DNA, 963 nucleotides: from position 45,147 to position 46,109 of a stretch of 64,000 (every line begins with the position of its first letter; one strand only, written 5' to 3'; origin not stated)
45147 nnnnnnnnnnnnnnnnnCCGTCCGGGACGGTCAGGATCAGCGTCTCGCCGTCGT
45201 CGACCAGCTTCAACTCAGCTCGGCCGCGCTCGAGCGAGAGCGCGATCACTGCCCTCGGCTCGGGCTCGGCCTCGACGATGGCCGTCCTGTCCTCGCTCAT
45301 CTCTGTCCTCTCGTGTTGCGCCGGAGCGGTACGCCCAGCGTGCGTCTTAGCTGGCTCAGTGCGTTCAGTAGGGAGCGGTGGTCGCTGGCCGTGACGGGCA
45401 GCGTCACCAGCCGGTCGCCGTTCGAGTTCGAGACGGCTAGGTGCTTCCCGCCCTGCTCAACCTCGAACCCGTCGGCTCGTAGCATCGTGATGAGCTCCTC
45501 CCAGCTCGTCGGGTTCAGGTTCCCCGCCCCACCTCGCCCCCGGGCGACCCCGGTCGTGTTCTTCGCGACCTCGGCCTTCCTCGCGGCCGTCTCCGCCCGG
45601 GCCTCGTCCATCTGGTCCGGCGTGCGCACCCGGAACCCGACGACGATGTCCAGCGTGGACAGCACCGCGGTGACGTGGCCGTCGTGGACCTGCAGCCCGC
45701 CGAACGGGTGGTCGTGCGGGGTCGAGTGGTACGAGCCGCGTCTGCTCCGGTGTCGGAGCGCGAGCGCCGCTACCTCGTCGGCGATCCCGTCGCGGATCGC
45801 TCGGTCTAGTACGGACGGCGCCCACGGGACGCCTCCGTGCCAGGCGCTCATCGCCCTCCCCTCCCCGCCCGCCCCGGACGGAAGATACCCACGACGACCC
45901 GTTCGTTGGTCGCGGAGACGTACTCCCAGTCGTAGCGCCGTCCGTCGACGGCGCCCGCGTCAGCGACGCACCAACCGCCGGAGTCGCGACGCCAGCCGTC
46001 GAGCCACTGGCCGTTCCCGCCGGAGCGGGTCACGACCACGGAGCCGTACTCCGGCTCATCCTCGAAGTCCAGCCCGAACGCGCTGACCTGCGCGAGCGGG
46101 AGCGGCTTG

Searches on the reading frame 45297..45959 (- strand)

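Call 80: search_protein_families(library=pfam, proteins=[window:45297-45959:-], max_evalue=0.001)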
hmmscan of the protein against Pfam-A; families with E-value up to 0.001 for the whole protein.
window:45297-45959:- (220 aa): 1 family
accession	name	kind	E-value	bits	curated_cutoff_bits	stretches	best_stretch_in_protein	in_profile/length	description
PF07927.17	HicA_toxin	-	0.00024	21.6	27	1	153-190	1-39/58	HicA toxin of bacterial toxin-antitoxin,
